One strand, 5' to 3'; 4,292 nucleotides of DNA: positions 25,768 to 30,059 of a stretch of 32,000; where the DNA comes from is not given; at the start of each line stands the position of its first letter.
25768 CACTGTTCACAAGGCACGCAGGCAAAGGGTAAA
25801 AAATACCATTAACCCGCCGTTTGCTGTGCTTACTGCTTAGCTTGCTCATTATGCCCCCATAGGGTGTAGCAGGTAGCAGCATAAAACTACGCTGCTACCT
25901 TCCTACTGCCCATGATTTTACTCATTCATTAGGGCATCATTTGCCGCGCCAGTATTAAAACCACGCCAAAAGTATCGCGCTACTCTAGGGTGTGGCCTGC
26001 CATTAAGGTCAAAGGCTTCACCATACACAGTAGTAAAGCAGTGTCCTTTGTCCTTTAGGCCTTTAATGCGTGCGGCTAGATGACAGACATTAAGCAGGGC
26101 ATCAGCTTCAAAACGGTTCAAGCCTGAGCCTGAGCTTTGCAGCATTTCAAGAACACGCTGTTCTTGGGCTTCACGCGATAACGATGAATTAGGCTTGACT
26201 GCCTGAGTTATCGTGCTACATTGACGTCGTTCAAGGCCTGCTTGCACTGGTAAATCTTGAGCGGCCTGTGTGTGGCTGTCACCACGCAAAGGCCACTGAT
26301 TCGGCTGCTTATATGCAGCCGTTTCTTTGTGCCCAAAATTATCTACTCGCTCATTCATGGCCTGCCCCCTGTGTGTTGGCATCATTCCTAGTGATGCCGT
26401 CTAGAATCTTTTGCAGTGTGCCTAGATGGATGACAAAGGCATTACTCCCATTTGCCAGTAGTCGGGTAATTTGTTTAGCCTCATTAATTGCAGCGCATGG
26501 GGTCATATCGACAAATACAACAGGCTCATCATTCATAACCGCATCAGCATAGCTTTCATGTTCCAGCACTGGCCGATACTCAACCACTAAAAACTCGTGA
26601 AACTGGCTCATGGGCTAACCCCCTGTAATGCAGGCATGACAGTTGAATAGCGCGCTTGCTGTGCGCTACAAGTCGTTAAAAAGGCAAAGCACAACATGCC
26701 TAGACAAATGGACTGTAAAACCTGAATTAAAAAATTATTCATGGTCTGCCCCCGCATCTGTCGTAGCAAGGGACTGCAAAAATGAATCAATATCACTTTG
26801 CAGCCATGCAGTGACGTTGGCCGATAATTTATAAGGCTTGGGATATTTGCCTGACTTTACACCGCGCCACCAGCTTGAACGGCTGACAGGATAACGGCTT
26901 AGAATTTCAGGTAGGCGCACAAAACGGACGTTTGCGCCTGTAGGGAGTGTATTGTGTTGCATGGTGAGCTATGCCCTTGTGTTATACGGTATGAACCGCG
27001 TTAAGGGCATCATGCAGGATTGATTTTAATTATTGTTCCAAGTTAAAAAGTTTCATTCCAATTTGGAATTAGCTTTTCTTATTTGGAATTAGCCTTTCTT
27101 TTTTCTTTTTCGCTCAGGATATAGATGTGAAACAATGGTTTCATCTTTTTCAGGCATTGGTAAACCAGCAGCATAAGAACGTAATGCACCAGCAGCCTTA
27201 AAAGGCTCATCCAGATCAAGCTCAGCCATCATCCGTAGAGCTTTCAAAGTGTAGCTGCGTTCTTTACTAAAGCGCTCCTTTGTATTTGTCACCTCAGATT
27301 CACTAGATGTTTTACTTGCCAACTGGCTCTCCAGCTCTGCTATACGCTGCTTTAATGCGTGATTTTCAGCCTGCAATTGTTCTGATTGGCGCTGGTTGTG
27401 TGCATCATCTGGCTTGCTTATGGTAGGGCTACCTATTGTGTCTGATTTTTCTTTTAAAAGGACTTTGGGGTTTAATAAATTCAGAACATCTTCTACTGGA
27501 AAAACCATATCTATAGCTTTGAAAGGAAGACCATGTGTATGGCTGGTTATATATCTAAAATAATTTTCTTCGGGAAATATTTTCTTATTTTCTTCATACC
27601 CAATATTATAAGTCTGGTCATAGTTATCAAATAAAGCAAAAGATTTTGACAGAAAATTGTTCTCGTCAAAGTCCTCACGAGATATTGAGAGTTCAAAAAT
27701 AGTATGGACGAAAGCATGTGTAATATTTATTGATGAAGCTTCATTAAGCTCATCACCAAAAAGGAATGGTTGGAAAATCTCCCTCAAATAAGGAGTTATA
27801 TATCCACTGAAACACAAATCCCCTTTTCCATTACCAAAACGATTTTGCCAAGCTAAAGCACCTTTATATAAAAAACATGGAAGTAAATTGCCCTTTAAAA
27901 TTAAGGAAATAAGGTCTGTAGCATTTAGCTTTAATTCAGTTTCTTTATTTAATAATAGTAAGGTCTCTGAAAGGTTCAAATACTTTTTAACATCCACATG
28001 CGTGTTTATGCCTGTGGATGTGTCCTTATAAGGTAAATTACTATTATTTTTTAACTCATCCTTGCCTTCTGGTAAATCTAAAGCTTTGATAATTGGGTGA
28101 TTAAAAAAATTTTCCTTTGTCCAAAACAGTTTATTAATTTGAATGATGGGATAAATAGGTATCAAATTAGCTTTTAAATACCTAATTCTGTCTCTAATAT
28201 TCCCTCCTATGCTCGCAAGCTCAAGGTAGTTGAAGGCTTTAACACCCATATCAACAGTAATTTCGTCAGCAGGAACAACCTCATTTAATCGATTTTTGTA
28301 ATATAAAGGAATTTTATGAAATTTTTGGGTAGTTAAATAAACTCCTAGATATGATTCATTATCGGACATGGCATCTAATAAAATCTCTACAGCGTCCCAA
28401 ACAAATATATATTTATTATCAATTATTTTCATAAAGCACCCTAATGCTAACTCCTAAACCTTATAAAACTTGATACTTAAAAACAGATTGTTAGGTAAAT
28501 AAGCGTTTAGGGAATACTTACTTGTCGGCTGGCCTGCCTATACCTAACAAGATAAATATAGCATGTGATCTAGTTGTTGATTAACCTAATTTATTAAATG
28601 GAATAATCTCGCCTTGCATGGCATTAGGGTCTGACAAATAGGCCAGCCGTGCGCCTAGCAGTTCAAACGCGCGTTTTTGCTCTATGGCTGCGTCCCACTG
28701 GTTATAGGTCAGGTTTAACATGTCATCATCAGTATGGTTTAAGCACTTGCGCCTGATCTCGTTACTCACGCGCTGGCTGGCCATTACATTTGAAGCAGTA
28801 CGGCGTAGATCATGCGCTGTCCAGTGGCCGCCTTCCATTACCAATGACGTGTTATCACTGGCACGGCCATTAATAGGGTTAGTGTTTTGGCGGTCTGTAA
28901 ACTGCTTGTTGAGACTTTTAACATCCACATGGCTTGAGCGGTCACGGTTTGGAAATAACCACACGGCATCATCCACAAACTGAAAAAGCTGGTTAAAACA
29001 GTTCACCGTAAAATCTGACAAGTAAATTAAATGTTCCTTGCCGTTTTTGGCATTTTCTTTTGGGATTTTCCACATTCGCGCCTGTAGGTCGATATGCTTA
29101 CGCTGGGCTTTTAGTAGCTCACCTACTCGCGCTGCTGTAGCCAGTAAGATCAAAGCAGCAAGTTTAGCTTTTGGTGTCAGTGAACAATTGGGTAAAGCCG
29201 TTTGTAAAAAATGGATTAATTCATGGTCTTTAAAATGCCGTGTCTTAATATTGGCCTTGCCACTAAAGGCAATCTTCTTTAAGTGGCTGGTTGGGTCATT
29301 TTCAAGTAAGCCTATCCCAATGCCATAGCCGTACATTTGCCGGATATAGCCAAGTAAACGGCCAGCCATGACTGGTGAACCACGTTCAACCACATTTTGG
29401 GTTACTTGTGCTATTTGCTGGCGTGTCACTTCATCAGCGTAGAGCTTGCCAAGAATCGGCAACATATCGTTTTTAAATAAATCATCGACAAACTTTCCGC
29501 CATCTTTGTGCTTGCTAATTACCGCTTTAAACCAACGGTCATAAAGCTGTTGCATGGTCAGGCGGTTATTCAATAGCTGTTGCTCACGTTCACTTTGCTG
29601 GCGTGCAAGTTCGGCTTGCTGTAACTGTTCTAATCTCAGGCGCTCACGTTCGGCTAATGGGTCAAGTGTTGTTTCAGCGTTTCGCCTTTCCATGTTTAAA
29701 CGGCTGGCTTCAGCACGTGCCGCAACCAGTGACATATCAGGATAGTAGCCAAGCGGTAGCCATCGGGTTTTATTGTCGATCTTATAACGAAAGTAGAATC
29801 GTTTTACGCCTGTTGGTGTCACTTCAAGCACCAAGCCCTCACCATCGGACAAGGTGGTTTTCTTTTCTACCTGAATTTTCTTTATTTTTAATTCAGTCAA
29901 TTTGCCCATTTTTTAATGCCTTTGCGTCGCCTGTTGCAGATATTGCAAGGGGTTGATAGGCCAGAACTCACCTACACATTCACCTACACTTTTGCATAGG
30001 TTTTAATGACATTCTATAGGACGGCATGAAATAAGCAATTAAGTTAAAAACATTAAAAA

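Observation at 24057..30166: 6.06-kb minimalist phage-satellite-like element in tRNA-Pro(GGG)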

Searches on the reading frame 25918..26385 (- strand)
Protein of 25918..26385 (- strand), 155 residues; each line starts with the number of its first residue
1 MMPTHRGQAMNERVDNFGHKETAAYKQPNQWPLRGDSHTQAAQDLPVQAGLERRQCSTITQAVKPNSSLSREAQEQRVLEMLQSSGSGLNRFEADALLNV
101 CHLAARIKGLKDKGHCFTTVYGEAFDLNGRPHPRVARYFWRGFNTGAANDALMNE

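Call 4: search_protein_families(library=pfam, proteins=[window:25918-26385:-], max_evalue=0.1)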
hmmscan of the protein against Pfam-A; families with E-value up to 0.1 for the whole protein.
window:25918-26385:- (155 aa): 1 family
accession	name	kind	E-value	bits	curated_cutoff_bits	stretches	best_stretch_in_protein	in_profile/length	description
PF14090.12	HTH_39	-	1.6e-11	44.4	21.3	1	74-139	2-66/70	Winged helix-turn-helix domain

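Call 5: search_protein_families(library=phrogs, proteins=[window:25918-26385:-], max_evalue=0.1)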
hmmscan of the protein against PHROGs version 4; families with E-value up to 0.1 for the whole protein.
window:25918-26385:- (155 aa): 1 family
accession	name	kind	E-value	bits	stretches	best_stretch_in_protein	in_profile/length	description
phrog_4973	-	unknown function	7.9e-07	30.1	1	70-121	65-115/149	-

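Call 26: search_protein_families(library=padloc, proteins=[window:25918-26385:-], max_evalue=0.1)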
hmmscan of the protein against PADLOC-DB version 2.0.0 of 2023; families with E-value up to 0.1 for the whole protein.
window:25918-26385:- (155 aa): 0 families

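Call 27: search_protein_families(library=ncbifam, proteins=[window:25918-26385:-], max_evalue=0.1)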
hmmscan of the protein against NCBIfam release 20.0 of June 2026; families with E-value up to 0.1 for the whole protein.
window:25918-26385:- (155 aa): 0 families

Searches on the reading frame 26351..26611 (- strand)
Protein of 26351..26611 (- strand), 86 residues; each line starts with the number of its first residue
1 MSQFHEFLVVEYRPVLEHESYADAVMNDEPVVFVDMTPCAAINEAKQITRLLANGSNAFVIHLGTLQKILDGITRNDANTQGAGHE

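Call 4: search_protein_families(library=pfam, proteins=[window:26351-26611:-], max_evalue=0.1)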
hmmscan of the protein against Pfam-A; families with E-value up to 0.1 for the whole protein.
window:26351-26611:- (86 aa): 0 families

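Call 5: search_protein_families(library=phrogs, proteins=[window:26351-26611:-], max_evalue=0.1)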
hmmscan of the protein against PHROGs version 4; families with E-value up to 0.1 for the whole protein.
window:26351-26611:- (86 aa): 1 family
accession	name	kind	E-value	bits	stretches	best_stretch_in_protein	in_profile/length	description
phrog_16250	-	unknown function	1.5e-05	26.5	1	7-77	5-85/88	-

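Call 26: search_protein_families(library=padloc, proteins=[window:26351-26611:-], max_evalue=0.1)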
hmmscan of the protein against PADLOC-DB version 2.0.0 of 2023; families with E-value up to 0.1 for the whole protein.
window:26351-26611:- (86 aa): 0 families

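Call 27: search_protein_families(library=ncbifam, proteins=[window:26351-26611:-], max_evalue=0.1)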
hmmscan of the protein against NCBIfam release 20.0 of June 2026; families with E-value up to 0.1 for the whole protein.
window:26351-26611:- (86 aa): 0 families

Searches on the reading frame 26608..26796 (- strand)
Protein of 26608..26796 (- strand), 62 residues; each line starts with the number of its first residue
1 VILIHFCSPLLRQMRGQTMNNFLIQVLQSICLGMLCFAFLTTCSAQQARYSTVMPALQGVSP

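Call 4: search_protein_families(library=pfam, proteins=[window:26608-26796:-], max_evalue=0.1)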
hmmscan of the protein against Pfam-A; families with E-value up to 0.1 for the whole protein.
window:26608-26796:- (62 aa): 3 families
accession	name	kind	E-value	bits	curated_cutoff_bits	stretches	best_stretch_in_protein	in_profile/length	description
PF25798.1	NED_Nanos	-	0.063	13.8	27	1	36-52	14-30/48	Nanos effector domain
PF01594.21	AI-2E_transport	-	0.069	12.8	34.3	1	9-48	182-221/327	AI-2E family transporter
PF19728.4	DUF6220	-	0.07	13.9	29.8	0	23-57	22-56/66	Family of unknown function (DUF6220)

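Call 5: search_protein_families(library=phrogs, proteins=[window:26608-26796:-], max_evalue=0.1)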
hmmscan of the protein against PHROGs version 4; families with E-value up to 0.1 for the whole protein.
window:26608-26796:- (62 aa): 0 families

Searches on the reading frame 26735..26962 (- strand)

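Call 4: search_protein_families(library=pfam, proteins=[window:26735-26962:-], max_evalue=0.1)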
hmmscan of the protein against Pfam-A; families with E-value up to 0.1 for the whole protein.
window:26735-26962:- (75 aa): 1 family
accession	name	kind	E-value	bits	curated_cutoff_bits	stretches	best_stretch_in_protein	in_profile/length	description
PF05930.18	Phage_AlpA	-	3.4e-07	30.5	21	1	12-59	1-48/51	Prophage CP4-57 regulatory protein (AlpA)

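Call 5: search_protein_families(library=phrogs, proteins=[window:26735-26962:-], max_evalue=0.1)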
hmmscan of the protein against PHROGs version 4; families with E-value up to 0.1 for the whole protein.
window:26735-26962:- (75 aa): 4 families
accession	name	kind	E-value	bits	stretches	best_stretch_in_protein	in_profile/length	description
phrog_2790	-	integration and excision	7.6e-08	33.2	1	12-65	26-79/100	excisionase and transcriptional regulator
phrog_66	-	integration and excision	8.6e-06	26.7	1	7-71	86-149/412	excisionase and transcriptional regulator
phrog_9834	-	integration and excision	0.0051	18.1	1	13-66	26-78/86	excisionase and transcriptional regulator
phrog_597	-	DNA, RNA and nucleotide metabolism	0.078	13.9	1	22-65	120-164/200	DNA binding protein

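Call 26: search_protein_families(library=padloc, proteins=[window:26735-26962:-], max_evalue=0.1)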
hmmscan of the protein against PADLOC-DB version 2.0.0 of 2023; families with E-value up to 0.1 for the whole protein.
window:26735-26962:- (75 aa): 0 families

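Call 27: search_protein_families(library=ncbifam, proteins=[window:26735-26962:-], max_evalue=0.1)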
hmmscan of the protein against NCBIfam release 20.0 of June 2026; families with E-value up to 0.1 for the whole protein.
window:26735-26962:- (75 aa): 0 families

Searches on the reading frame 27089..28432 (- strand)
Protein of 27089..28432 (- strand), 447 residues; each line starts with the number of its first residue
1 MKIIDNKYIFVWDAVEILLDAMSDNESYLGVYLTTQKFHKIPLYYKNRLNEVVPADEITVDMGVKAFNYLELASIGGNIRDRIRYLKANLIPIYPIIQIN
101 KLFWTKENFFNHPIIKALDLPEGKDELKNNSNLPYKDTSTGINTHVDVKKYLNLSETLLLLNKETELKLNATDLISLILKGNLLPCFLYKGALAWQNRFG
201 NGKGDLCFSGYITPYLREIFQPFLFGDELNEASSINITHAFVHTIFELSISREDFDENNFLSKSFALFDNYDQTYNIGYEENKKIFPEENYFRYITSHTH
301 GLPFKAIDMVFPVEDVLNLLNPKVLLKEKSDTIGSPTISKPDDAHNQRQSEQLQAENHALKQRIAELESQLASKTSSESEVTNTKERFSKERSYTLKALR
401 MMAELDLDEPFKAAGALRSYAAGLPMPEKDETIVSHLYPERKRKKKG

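Call 4: search_protein_families(library=pfam, proteins=[window:27089-28432:-], max_evalue=0.1)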
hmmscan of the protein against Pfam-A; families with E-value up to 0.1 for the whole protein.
window:27089-28432:- (447 aa): 3 families
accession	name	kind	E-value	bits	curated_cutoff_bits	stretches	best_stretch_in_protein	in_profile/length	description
PF18455.6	GBR2_CC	-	0.0024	18.1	25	1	351-371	11-31/39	Gamma-aminobutyric acid type B receptor subunit 2 coiled-coil domain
PF15035.11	Rootletin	-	0.0087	16.5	36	1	346-410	11-74/188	Ciliary rootlet component, centrosome cohesion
PF04508.17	Pox_A_type_inc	-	0.099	13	21.4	0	359-372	5-18/23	Viral A-type inclusion protein repeat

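Call 5: search_protein_families(library=phrogs, proteins=[window:27089-28432:-], max_evalue=0.1)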
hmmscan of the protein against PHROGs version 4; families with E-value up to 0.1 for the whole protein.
window:27089-28432:- (447 aa): 3 families
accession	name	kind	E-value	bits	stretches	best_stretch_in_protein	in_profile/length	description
phrog_20268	-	unknown function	0.0027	18.5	1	347-376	153-182/227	-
phrog_3335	-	unknown function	0.093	13.8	0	351-379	25-53/56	-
phrog_15776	-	unknown function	0.097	14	0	346-377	18-50/95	-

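Call 26: search_protein_families(library=padloc, proteins=[window:27089-28432:-], max_evalue=0.1)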
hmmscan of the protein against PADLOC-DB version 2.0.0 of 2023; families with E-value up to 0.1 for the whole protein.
window:27089-28432:- (447 aa): 1 family
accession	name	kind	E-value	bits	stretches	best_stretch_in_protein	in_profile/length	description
PDLC04161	HEC-07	-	0.026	11.4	1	342-380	366-403/553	-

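Call 27: search_protein_families(library=ncbifam, proteins=[window:27089-28432:-], max_evalue=0.1)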
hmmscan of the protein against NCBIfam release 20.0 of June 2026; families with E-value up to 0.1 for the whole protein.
window:27089-28432:- (447 aa): 2 families
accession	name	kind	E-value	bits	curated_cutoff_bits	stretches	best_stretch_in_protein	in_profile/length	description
NF010759.0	PRK14162.1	equivalog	0.0092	15.7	176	1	335-397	26-85/194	nucleotide exchange factor GrpE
NF041669.1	GvpT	domain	0.016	15.8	80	1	337-371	86-120/123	GvpT/GvpP family gas vesicle accessory protein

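Call 47: search_protein_families(library=pfam, proteins=[L100:5-2491:+, L100:2488-3060:+], max_evalue=0.01)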
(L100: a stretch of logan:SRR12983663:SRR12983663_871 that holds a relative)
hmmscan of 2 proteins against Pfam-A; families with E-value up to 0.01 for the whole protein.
L100:5-2491:+ (828 aa): 3 families
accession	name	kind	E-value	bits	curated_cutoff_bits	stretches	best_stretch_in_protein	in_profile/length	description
PF06048.17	DUF927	-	4.5e-88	296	22.6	1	162-439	1-280/284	Domain of unknown function (DUF927)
PF18662.7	HTH_56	-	6.4e-05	23.4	26.2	1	646-717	33-108/111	Cch helix turn helix domain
PF13155.12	Toprim_2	-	0.00011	22.9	22.1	1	29-82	24-77/88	Toprim-like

L100:2488-3060:+ (190 aa): 1 family
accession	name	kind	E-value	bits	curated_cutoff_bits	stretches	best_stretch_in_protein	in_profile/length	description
PF18563.6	TubC_N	-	0.0036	17.8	26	0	31-54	29-52/52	TubC N-terminal docking domain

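Call 55: find_homologous_proteins(query=window:27089-28432:-, max_evalue=0.001)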
Query window:27089-28432:- (447 aa): 1 proteins with E <= 0.001 among 7317 candidates.
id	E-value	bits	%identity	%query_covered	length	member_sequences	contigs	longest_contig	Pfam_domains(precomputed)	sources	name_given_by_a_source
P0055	8.2e-298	1005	100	100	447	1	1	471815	-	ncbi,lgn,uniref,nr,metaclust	ncbi:hypothetical protein [Alkanindiges illinoisensis]|uniref:hypothetical protein n=1 Tax=Alkanindi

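Call 66: search_protein_representatives(protein=window:27089-28432:-)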
Query: 447 residues. Proteins with E-value up to 0.001 (for the whole library): 10; up to 1e-10: 2; up to 1e-30: 1. The best 10 are listed.
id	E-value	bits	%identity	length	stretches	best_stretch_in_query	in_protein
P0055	2.6e-298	1005.1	100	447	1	1-447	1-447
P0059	7.1e-11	58.0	43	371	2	331-432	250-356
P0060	1.7e-08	50.2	39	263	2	327-383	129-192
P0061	2.5e-08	49.7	31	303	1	148-433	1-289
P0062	5.6e-07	45.2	54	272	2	101-144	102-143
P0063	8.1e-06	41.4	33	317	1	147-247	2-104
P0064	1.7e-05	40.4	38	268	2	331-432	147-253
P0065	7.9e-05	38.1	34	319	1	149-229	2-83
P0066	1.8e-04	36.9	46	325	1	383-443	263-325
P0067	2.0e-04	36.8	29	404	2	6-144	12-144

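Call 68: search_protein_families(library=pfam, proteins=[P0059, P0060, P0061, P0062, P0063, P0064, P0065, P0066, P0067], max_evalue=0.01)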
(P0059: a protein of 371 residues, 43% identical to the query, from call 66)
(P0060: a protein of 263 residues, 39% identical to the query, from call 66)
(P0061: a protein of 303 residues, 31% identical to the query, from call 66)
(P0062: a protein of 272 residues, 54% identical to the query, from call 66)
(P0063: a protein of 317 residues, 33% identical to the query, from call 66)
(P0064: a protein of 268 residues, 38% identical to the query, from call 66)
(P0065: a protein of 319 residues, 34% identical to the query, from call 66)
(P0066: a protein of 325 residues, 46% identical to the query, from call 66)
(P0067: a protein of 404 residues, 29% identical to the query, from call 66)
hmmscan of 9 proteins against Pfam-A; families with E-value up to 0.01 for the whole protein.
P0059 (371 aa): 1 family
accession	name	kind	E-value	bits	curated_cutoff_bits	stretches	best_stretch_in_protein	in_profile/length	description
PF09789.14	CC149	-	0.0019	18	30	1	264-318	20-67/316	Coiled-coil domain-containing protein 149-A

P0060 (263 aa): 0 families

P0061 (303 aa): 0 families

P0062 (272 aa): 0 families

P0063 (317 aa): 0 families

P0064 (268 aa): 1 family
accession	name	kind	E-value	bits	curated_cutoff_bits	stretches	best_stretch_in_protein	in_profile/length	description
PF09789.14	CC149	-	0.00052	19.8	30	1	158-215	17-67/316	Coiled-coil domain-containing protein 149-A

P0065 (319 aa): 0 families

P0066 (325 aa): 0 families

P0067 (404 aa): 0 families

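Call 69: find_encoding_contigs(protein=P0061, flank=8000, max_places=4)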
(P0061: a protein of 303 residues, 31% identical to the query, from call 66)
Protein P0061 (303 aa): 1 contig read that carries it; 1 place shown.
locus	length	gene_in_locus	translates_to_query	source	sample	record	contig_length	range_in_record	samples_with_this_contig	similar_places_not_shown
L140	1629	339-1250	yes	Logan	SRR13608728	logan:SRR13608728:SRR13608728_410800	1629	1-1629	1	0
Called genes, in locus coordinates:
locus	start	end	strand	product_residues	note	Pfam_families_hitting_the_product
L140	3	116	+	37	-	?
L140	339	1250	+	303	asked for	-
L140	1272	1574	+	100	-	-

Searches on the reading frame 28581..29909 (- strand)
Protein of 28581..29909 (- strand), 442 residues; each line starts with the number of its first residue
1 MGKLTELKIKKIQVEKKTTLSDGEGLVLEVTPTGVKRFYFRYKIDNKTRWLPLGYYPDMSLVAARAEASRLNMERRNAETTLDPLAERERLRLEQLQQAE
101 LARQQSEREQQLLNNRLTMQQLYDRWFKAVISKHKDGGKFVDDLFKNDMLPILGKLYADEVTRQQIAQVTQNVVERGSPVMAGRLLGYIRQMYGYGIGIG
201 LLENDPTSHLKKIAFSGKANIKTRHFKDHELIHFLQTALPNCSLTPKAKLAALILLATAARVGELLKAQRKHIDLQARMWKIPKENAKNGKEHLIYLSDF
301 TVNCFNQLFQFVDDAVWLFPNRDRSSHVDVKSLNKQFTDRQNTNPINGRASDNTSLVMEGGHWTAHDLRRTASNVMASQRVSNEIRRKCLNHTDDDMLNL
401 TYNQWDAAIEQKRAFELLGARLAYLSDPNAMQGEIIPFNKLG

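Call 4: search_protein_families(library=pfam, proteins=[window:28581-29909:-], max_evalue=0.1)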
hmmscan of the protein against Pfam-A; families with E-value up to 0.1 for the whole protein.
window:28581-29909:- (442 aa): 6 families
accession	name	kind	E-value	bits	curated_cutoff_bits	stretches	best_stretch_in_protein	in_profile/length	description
PF00589.27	Phage_integrase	-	6e-16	59.1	27.1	1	232-404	12-167/172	Phage integrase family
PF13356.12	Arm-DNA-bind_3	-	1.1e-15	58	27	1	4-89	1-81/83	Arm DNA-binding domain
PF22022.2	Phage_int_M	-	1.2e-10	41.9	27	1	141-212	24-95/96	Phage integrase central domain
PF20656.2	MS_N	-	0.0089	16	23.5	1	99-127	26-54/64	Malate synthase, N-terminal domain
PF09168.15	PepX_N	-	0.023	15.5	25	0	113-147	120-155/157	X-Prolyl dipeptidyl aminopeptidase PepX, N-terminal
PF17719.6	DUF5564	-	0.027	15.1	30.6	0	356-391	39-74/98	Family of unknown function (DUF5564)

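Call 5: search_protein_families(library=phrogs, proteins=[window:28581-29909:-], max_evalue=0.1)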
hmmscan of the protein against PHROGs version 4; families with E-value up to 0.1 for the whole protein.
window:28581-29909:- (442 aa): 10 families
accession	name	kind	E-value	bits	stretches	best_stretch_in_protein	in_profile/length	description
phrog_1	-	integration and excision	2.6e-51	176.6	1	3-424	92-453/611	integrase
phrog_3423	-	unknown function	3.5e-20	73.6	1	3-165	7-152/157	-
phrog_216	-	integration and excision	1.4e-18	68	1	230-414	59-233/301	integrase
phrog_17497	-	unknown function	3.7e-09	37.8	1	316-431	14-125/133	-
phrog_4710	-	unknown function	8.5e-06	26.5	1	139-289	48-196/211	-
phrog_7244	-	integration and excision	1.4e-05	25.5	1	153-273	110-223/263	integrase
phrog_23783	-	integration and excision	0.00025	22.1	1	102-208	47-150/162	integrase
phrog_24775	-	unknown function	0.012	16.7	1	360-404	25-68/101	-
phrog_2216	-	unknown function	0.043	14.8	1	351-403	47-99/104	-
phrog_8549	-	unknown function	0.072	13.7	0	157-236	8-83/153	-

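Call 26: search_protein_families(library=padloc, proteins=[window:28581-29909:-], max_evalue=0.1)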
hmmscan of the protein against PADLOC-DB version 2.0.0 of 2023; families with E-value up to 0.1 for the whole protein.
window:28581-29909:- (442 aa): 0 families

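Call 27: search_protein_families(library=ncbifam, proteins=[window:28581-29909:-], max_evalue=0.1)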
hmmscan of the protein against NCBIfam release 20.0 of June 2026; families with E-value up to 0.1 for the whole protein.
window:28581-29909:- (442 aa): 5 families
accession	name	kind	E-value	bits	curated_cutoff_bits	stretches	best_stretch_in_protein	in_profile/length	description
NF007246.0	PRK09692.1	domain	4.4e-22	78.3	434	1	15-420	20-390/413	integrase domain-containing protein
NF001399.0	PRK00283.1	subfamily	1.1e-06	28.2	279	1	157-310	47-195/300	tyrosine recombinase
NF040815.2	recomb_XerA_Arch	equivalog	1.2e-06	28.4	220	1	235-380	106-230/263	site-specific tyrosine recombinase/integron integrase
TIGR02225.1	recomb_XerD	equivalog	1.9e-05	24.2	329.6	1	158-314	38-189/290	site-specific tyrosine recombinase XerD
TIGR01942.1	pcnB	subfamily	0.0044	15.9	305.65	1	212-344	214-348/425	polynucleotide adenylyltransferase PcnB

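Call 47: search_protein_families(library=pfam, proteins=[L100:5-2491:+, L100:2488-3060:+], max_evalue=0.01)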
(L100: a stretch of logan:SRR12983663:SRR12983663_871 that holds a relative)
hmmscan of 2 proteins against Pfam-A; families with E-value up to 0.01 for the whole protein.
L100:5-2491:+ (828 aa): 3 families
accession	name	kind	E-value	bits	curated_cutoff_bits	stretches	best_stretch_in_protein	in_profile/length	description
PF06048.17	DUF927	-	4.5e-88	296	22.6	1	162-439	1-280/284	Domain of unknown function (DUF927)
PF18662.7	HTH_56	-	6.4e-05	23.4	26.2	1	646-717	33-108/111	Cch helix turn helix domain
PF13155.12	Toprim_2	-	0.00011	22.9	22.1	1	29-82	24-77/88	Toprim-like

L100:2488-3060:+ (190 aa): 1 family
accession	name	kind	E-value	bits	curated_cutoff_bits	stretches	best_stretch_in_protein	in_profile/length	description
PF18563.6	TubC_N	-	0.0036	17.8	26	0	31-54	29-52/52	TubC N-terminal docking domain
